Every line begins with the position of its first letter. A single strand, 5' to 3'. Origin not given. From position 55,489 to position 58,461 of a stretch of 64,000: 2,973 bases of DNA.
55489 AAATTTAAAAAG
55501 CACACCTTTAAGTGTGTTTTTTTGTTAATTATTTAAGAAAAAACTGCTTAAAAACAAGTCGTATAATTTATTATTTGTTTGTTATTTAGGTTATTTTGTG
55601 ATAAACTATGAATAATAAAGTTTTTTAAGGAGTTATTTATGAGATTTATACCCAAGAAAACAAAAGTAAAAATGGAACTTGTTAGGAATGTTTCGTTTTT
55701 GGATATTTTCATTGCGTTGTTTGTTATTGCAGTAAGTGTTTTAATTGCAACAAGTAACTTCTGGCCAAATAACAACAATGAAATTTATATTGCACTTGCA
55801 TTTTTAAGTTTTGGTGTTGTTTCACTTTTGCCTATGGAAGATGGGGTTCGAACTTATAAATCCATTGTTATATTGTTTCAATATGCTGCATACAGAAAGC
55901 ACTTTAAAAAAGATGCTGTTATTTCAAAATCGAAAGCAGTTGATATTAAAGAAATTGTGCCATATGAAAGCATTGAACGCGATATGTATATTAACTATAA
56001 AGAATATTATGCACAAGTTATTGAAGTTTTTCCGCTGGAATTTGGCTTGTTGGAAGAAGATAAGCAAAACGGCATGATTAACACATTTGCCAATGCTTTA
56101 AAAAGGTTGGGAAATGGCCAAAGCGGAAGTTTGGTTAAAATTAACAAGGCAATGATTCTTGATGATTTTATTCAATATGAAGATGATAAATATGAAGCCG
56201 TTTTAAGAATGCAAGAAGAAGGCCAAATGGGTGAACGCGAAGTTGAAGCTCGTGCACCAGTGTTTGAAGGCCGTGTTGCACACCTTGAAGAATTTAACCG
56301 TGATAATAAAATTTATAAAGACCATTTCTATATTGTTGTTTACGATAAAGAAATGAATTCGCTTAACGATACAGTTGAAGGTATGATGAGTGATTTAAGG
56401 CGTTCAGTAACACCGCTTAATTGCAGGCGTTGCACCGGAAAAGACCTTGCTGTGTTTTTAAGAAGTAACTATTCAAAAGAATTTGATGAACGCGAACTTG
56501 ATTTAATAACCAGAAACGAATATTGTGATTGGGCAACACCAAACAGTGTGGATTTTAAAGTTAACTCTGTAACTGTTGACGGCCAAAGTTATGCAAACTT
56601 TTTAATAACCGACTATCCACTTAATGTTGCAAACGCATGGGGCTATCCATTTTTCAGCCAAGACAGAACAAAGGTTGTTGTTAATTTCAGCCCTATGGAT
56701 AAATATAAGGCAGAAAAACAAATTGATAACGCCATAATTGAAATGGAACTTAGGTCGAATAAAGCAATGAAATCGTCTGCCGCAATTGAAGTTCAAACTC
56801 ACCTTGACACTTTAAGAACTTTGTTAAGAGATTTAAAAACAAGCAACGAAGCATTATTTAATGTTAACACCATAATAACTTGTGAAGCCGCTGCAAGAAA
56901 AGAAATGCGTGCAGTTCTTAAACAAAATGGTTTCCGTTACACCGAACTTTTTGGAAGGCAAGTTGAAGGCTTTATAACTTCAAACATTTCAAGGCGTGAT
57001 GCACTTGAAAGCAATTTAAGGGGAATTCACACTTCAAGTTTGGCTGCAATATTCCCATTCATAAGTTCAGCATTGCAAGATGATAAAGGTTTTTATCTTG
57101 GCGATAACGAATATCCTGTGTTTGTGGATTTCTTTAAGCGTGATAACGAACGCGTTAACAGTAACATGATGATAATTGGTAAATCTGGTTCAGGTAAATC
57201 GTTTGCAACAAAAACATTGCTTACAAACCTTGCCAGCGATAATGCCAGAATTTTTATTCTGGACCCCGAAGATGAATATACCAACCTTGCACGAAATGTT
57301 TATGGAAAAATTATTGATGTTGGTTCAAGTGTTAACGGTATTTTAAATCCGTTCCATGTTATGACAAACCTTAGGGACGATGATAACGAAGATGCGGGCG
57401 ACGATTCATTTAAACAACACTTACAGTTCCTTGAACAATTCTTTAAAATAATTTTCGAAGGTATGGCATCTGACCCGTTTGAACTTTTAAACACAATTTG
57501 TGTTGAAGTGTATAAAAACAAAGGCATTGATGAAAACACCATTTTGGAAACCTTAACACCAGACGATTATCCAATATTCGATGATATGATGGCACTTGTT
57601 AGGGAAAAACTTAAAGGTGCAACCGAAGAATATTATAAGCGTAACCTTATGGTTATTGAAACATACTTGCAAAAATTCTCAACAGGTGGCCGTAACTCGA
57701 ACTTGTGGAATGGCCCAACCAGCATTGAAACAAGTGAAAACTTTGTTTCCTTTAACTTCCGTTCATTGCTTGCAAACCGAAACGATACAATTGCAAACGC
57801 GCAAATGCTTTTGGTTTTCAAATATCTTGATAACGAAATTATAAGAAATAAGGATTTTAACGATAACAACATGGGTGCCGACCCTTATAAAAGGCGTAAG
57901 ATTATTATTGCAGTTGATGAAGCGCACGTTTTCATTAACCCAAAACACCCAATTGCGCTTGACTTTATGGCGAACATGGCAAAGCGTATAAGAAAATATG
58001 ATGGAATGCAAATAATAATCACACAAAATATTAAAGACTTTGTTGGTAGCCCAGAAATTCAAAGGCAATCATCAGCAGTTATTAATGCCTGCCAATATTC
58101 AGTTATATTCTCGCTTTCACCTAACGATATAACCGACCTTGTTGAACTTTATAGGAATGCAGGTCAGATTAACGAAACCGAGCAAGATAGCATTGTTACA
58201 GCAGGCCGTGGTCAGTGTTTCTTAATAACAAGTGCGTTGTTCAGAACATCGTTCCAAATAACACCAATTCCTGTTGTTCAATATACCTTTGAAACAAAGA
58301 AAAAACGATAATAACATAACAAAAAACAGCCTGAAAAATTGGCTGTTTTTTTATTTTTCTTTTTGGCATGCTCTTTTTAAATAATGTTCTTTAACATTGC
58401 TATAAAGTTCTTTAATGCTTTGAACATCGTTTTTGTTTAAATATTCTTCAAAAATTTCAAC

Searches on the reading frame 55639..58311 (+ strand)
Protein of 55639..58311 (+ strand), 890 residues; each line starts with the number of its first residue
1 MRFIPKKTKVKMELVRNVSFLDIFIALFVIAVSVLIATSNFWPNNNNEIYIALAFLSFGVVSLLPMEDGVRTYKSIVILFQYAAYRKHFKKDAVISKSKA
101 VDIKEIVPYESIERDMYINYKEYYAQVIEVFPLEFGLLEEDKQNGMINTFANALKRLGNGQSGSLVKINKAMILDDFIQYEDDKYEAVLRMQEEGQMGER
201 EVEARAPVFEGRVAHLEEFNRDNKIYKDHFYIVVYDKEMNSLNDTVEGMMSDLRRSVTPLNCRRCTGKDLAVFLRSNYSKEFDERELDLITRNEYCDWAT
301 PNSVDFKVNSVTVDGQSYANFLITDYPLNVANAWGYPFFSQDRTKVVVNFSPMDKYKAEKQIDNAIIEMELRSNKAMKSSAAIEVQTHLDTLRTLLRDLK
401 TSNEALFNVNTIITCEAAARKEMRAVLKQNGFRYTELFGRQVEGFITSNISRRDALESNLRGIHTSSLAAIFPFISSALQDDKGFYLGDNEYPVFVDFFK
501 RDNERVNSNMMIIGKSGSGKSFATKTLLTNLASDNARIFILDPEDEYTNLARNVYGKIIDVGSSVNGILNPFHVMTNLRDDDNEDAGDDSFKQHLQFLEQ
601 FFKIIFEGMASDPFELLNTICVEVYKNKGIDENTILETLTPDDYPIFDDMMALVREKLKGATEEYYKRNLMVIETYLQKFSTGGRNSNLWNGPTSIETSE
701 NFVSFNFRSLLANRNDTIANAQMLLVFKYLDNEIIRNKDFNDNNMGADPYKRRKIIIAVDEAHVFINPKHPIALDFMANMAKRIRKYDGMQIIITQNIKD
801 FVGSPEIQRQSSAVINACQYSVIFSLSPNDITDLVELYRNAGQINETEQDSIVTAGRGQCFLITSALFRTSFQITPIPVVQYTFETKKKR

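Call 24: search_protein_families(library=pfam, proteins=[window:55639-58311:+], max_evalue=0.00001)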
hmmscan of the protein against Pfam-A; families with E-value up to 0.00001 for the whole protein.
window:55639-58311:+ (890 aa): 3 families
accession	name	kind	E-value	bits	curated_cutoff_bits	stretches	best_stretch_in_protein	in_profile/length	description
PF19044.6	P-loop_TraG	-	1.9e-16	60.2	25.8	1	491-823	10-315/413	TraG P-loop domain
PF01935.23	DUF87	-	2.2e-11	44.7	23.2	1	503-561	19-81/220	Helicase HerA, central domain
PF12846.13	AAA_10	-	2.3e-08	33.9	27.5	1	506-643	20-153/362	AAA-like domain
